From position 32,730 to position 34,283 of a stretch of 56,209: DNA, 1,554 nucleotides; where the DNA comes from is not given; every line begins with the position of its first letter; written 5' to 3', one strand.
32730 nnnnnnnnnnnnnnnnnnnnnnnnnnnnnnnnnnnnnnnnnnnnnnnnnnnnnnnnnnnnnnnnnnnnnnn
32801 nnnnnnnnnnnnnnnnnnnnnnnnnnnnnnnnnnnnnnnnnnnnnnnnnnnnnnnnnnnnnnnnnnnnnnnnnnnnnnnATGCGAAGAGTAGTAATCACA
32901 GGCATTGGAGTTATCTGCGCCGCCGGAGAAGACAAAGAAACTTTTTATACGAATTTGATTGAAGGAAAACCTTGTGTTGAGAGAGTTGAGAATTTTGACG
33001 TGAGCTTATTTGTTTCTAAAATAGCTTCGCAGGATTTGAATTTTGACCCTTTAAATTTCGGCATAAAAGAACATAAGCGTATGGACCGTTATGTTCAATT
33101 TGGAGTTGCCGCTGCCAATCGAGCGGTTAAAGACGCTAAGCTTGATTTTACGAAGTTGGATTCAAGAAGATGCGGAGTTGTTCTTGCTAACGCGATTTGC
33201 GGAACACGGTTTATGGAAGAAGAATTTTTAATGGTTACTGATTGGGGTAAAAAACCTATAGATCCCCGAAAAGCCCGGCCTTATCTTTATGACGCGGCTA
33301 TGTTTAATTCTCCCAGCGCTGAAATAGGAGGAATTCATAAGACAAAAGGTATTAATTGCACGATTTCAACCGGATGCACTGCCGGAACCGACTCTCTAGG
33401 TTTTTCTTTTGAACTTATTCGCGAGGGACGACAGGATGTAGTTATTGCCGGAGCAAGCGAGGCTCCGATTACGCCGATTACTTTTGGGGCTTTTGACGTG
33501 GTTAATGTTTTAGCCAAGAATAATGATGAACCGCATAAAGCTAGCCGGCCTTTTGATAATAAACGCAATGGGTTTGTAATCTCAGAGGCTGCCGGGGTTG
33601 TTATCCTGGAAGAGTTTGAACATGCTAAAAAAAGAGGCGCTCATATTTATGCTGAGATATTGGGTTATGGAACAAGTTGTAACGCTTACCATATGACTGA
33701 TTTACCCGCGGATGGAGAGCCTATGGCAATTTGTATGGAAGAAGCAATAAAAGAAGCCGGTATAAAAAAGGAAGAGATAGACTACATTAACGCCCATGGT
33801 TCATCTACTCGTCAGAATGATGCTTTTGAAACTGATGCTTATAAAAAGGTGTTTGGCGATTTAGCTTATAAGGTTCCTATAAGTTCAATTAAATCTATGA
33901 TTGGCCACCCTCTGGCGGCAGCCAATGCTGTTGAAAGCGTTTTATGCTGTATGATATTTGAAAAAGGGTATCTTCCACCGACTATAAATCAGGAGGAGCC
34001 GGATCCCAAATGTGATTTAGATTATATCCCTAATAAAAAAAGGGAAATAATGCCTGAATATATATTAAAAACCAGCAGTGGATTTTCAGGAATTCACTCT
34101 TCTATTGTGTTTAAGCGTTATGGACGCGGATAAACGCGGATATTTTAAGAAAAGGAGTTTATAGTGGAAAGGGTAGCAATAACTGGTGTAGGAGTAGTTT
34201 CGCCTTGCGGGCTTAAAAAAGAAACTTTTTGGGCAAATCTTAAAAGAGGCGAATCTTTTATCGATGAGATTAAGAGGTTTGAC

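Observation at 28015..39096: Complete-looking type II (aromatic) polyketide synthase cluster with an oxygenase-free, unusual accessory set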

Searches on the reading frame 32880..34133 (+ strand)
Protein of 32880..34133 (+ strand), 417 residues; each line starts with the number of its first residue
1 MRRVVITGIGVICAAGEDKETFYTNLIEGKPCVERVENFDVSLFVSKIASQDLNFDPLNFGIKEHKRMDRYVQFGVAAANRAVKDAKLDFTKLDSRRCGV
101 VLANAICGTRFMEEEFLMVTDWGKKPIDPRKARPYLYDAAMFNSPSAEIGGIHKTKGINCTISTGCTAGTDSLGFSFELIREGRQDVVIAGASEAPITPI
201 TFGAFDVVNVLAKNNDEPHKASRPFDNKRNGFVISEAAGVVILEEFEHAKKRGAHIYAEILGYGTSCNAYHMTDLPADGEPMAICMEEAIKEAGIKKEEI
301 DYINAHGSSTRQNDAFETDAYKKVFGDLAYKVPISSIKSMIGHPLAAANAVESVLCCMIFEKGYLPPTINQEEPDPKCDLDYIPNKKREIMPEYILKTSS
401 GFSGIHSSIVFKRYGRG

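Call 3: search_protein_families(library=pfam, proteins=[window:32880-34133:+], max_evalue=0.01)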
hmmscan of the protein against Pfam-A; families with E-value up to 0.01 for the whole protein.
window:32880-34133:+ (417 aa): 2 families
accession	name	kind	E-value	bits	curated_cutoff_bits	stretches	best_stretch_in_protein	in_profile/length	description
PF00109.32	ketoacyl-synt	-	1.6e-42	146.3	20.8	1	1-248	1-251/252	Beta-ketoacyl synthase, N-terminal domain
PF02801.28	Ketoacyl-synt_C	-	1.8e-34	118.7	20.8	1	257-371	1-118/119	Beta-ketoacyl synthase, C-terminal domain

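Call 5: search_protein_families(library=ncbifam, proteins=[window:32880-34133:+], max_evalue=0.001)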
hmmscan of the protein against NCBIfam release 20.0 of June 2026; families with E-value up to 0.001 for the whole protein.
window:32880-34133:+ (417 aa): 22 families
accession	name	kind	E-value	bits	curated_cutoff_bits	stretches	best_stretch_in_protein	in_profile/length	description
TIGR03150.1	fabF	equivalog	1.3e-135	452.2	493.75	1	2-412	1-407/407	beta-ketoacyl-ACP synthase II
NF005589.0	PRK07314.1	subfamily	2.4e-131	438.3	387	1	1-414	3-412/413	beta-ketoacyl-ACP synthase II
NF006274.0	PRK08439.1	equivalog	1.3e-109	366.7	621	1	1-413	1-405/406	beta-ketoacyl-ACP synthase II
NF004970.0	PRK06333.1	subfamily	1.8e-108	363.1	525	1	1-414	3-422/424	beta-ketoacyl-ACP synthase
NF006434.0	PRK08722.1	equivalog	1.4e-96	324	759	1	2-413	4-413/414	beta-ketoacyl-ACP synthase II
NF006587.0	PRK09116.1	equivalog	5e-91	305.5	470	1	1-414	1-407/408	beta-ketoacyl-ACP synthase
NF005076.0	PRK06501.1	equivalog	2.6e-82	277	629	1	4-413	13-422/425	beta-ketoacyl-ACP synthase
NF005935.0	PRK07967.1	equivalog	2.3e-79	267.1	630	1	1-414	1-404/406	beta-ketoacyl-ACP synthase I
NF005916.1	PRK07910.1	equivalog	2.4e-64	217.8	560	1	3-414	13-418/418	KasA/KasB family beta-ketoacyl-ACP synthase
NF004618.0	PRK05952.1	equivalog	3.1e-63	214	455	1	3-413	3-382/384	beta-ketoacyl-ACP synthase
NF005490.0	PRK07103.1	equivalog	3.8e-60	204.1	445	1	1-413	3-412/414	polyketide beta-ketoacyl:acyl carrier protein synthase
NF006618.0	PRK09185.1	subfamily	8.5e-56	189.7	407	1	1-413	2-392/394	beta-ketoacyl-ACP synthase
NF058662.1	cispenta_AmcF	equivalog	2.7e-48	164.8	325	1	4-412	2-368/369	cispentacin biosynthesis acyltransferase subunit AmcF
NF040607.1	mycolic_Pks13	equivalog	4.1e-26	90.8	2100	1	64-384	181-488/1680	polyketide synthase Pks13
TIGR02813.1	omega_3_PfaA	subfamily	2.7e-24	84.1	1010.1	1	155-384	195-422/2582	polyketide-type polyunsaturated fatty acid synthase PfaA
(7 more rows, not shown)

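Call 9: search_solved_structures(query=window:32880-34130:+, max_evalue=1e-30)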
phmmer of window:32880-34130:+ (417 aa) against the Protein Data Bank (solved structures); distinct sequences matched with E-value up to 1e-30: 71 (the best 60 are shown).
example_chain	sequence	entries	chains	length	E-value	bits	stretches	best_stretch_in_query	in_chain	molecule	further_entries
6smo_B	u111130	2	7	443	2.6e-109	368.9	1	2-412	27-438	PKS_KS domain-containing protein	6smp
1tqy_A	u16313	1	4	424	1.3e-104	353.3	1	2-412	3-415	Actinorhodin polyketide putative beta-ketoacyl synthase 1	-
4ls5_A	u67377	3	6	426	1.3e-102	346.7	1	2-414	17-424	3-oxoacyl-[acyl-carrier-protein] synthase 2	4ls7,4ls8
4ls6_A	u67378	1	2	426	4.8e-102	344.9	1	2-414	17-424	3-oxoacyl-[acyl-carrier-protein] synthase 2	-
4r8e_A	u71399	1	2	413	1.1e-98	333.8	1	2-413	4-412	3-oxoacyl-[acyl-carrier-protein] synthase 2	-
1j3n_A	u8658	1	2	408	1.3e-97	330.3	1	1-413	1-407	3-oxoacyl-(acyl-carrier protein) synthase II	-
6okg_A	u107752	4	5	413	6.9e-97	327.9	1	2-413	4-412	3-oxoacyl-[acyl-carrier-protein] synthase 2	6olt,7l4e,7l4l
1b3n_A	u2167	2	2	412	7e-97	327.9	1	2-413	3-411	PROTEIN (KETOACYL ACYL CARRIER PROTEIN SYNTHASE 2) | BETA-KETOACYL ACP SYNTHASE II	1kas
2gfw_A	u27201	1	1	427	8e-97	327.7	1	2-413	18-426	3-oxoacyl-[acyl-carrier-protein] synthase 2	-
2gfy_A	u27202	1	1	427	5.5e-96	325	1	2-413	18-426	3-oxoacyl-[acyl-carrier-protein] synthase 2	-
3hnz_A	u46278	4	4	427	1.4e-95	323.6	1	2-413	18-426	3-oxoacyl-[acyl-carrier-protein] synthase 2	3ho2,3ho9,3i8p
9lpl_A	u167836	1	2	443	3.1e-95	322.5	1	2-413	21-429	3-oxoacyl-[acyl-carrier-protein] synthase 2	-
2gfv_A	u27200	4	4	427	3.7e-95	322.3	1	2-413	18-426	3-oxoacyl-[acyl-carrier-protein] synthase 2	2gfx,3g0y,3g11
5sxo_A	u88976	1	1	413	7.5e-93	314.6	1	2-413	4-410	3-oxoacyl-[acyl-carrier-protein] synthase 2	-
1e5m_A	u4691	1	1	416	9.4e-93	314.3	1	2-414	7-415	BETA KETOACYL ACYL CARRIER PROTEIN SYNTHASE II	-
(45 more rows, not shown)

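Call 11: find_homologous_proteins(query=window:32880-34130:+, max_evalue=1e-20)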
Query window:32880-34130:+ (417 aa): 8000 proteins with E <= 1e-20 among 8000 candidates; the best 120 are listed.
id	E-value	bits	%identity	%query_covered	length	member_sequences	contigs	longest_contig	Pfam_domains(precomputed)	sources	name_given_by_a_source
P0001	2.4e-283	957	100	100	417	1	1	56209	PF00109.33,PF02801.29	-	-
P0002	1.1e-255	866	89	99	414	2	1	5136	PF00109.33,PF02801.29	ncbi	-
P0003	3.7e-253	858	86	99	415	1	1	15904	PF00109.33,PF02801.29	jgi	-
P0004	9.6e-253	856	86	99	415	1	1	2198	PF00109.33,PF02801.29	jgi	-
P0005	1.5e-251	852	86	99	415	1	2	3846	PF00109.33,PF02801.29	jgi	-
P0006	1.8e-251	852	87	99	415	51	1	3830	PF00109.33,PF02801.29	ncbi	-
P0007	3.9e-251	851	86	99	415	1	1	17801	PF00109.33,PF02801.29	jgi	-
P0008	4.2e-251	851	86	99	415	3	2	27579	PF00109.33,PF02801.29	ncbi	-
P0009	1.9e-249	845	86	99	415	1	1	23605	PF00109.33,PF02801.29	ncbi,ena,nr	ncbi:MAG: beta-ketoacyl-[acyl-carrier-protein] synthase family protein [Omnitrophica bacterium]|nr:b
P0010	1.9e-249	845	87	99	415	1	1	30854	PF00109.33,PF02801.29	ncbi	-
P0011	9.1e-249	843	86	99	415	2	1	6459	PF00109.33,PF02801.29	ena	-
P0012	9.7e-249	843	86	100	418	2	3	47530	PF00109.33,PF02801.29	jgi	-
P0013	6.2e-248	840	86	99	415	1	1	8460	PF00109.33,PF02801.29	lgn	-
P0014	8.3e-248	840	86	99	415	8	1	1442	PF00109.33,PF02801.29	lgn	-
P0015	8.6e-248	840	86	99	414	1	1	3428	PF00109.33,PF02801.29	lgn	-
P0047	2.2e-240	815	82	99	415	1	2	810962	PF00109.33,PF02801.29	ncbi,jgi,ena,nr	ncbi:MAG: beta-ketoacyl-[acyl-carrier-protein] synthase family protein [Candidatus Omnitrophica bact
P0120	1.4e-216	737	75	99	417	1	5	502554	PF00109.33,PF02801.29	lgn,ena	-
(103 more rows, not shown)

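Call 19: find_encoding_contigs(protein=P0120, flank=10000, max_places=2)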
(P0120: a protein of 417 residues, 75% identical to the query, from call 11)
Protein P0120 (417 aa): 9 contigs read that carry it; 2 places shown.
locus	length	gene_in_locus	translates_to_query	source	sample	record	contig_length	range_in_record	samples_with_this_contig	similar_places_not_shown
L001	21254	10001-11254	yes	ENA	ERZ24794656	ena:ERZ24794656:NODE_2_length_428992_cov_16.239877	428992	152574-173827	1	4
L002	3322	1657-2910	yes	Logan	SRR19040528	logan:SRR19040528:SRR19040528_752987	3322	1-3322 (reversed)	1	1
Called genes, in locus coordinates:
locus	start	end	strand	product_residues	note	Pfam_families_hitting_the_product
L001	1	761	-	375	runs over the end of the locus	PF13173:AAA_14, PF13635:DUF4143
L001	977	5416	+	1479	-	PF00583:Acetyltransf_1, PF13673:Acetyltransf_10, PF13508:Acetyltransf_7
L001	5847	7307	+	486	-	PF00501:AMP-binding, PF13193:AMP-binding_C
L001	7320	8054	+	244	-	PF01048:PNP_UDP_1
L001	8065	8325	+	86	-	-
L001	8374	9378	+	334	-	PF02558:ApbA, PF03807:F420_oxidored (faint), PF08546:ApbA_C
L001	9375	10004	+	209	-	-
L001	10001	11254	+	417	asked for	PF00109:ketoacyl-synt, PF02801:Ketoacyl-synt_C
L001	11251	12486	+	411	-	PF00109:ketoacyl-synt, PF02801:Ketoacyl-synt_C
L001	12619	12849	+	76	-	PF23297:ACP_SdgA_C (weak), PF00550:PP-binding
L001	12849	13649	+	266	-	PF04199:Cyclase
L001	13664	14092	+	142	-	PF10604:Polyketide_cyc2, PF03364:Polyketide_cyc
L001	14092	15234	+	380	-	PF07690:MFS_1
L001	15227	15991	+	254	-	PF00106:adh_short, PF08659:KR, PF01370:Epimerase (weak), PF13460:NAD_binding_10 (weak), PF13561:adh_short_C2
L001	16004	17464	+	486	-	PF02310:B12-binding, PF04055:Radical_SAM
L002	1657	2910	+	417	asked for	PF00109:ketoacyl-synt, PF02801:Ketoacyl-synt_C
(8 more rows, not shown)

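Call 20: find_encoding_contigs(protein=P0047, flank=10000, max_places=2)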
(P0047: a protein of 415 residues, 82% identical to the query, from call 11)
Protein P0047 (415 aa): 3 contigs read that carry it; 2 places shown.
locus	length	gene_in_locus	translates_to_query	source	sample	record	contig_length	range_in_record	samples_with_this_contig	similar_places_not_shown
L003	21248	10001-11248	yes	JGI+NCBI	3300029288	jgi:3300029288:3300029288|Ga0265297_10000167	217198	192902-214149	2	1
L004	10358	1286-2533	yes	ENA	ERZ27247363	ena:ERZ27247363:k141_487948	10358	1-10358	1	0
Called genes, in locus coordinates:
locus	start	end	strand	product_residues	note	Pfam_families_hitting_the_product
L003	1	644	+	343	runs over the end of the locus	PF02912:Phe_tRNA-synt_N, PF01409:tRNA-synt_2d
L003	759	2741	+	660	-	PF18262:PhetRS_B1 (faint), PF03483:B3_4, PF03484:B5, PF17759:tRNA_synthFbeta, PF03147:FDX-ACB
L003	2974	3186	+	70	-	PF02915:Rubrerythrin (weak)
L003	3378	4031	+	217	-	-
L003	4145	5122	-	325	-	PF01207:Dus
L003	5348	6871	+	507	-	PF00501:AMP-binding, PF13193:AMP-binding_C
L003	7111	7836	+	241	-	PF01048:PNP_UDP_1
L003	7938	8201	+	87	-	PF11084:DUF2621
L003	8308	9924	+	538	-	PF01210:NAD_Gly3P_dh_N (faint), PF02558:ApbA, PF03807:F420_oxidored (faint), PF08546:ApbA_C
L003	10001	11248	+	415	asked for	PF00109:ketoacyl-synt, PF02801:Ketoacyl-synt_C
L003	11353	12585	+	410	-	PF00109:ketoacyl-synt, PF02801:Ketoacyl-synt_C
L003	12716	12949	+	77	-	PF00550:PP-binding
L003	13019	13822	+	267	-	PF04199:Cyclase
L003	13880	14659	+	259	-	PF13181:TPR_8 (faint), PF13424:TPR_12 (faint), PF14559:TPR_19 (faint), PF00515:TPR_1, PF07719:TPR_2 (weak), PF13414:TPR_11, PF13431:TPR_17 (weak)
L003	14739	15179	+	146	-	PF10604:Polyketide_cyc2 (weak)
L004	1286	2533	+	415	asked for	PF00109:ketoacyl-synt, PF02801:Ketoacyl-synt_C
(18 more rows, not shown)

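Call 47: search_solved_structures(query=window:32880-34130:+, max_evalue=1e-100, show_alignments=5)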
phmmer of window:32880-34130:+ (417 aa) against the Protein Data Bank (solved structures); distinct sequences matched with E-value up to 1e-100: 4.
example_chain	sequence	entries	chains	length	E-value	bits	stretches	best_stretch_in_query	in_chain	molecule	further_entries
6smo_B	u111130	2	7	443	2.6e-109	368.9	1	2-412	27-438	PKS_KS domain-containing protein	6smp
1tqy_A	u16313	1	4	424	1.3e-104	353.3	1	2-412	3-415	Actinorhodin polyketide putative beta-ketoacyl synthase 1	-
4ls5_A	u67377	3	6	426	1.3e-102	346.7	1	2-414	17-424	3-oxoacyl-[acyl-carrier-protein] synthase 2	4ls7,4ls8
4ls6_A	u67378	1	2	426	4.8e-102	344.9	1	2-414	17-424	3-oxoacyl-[acyl-carrier-protein] synthase 2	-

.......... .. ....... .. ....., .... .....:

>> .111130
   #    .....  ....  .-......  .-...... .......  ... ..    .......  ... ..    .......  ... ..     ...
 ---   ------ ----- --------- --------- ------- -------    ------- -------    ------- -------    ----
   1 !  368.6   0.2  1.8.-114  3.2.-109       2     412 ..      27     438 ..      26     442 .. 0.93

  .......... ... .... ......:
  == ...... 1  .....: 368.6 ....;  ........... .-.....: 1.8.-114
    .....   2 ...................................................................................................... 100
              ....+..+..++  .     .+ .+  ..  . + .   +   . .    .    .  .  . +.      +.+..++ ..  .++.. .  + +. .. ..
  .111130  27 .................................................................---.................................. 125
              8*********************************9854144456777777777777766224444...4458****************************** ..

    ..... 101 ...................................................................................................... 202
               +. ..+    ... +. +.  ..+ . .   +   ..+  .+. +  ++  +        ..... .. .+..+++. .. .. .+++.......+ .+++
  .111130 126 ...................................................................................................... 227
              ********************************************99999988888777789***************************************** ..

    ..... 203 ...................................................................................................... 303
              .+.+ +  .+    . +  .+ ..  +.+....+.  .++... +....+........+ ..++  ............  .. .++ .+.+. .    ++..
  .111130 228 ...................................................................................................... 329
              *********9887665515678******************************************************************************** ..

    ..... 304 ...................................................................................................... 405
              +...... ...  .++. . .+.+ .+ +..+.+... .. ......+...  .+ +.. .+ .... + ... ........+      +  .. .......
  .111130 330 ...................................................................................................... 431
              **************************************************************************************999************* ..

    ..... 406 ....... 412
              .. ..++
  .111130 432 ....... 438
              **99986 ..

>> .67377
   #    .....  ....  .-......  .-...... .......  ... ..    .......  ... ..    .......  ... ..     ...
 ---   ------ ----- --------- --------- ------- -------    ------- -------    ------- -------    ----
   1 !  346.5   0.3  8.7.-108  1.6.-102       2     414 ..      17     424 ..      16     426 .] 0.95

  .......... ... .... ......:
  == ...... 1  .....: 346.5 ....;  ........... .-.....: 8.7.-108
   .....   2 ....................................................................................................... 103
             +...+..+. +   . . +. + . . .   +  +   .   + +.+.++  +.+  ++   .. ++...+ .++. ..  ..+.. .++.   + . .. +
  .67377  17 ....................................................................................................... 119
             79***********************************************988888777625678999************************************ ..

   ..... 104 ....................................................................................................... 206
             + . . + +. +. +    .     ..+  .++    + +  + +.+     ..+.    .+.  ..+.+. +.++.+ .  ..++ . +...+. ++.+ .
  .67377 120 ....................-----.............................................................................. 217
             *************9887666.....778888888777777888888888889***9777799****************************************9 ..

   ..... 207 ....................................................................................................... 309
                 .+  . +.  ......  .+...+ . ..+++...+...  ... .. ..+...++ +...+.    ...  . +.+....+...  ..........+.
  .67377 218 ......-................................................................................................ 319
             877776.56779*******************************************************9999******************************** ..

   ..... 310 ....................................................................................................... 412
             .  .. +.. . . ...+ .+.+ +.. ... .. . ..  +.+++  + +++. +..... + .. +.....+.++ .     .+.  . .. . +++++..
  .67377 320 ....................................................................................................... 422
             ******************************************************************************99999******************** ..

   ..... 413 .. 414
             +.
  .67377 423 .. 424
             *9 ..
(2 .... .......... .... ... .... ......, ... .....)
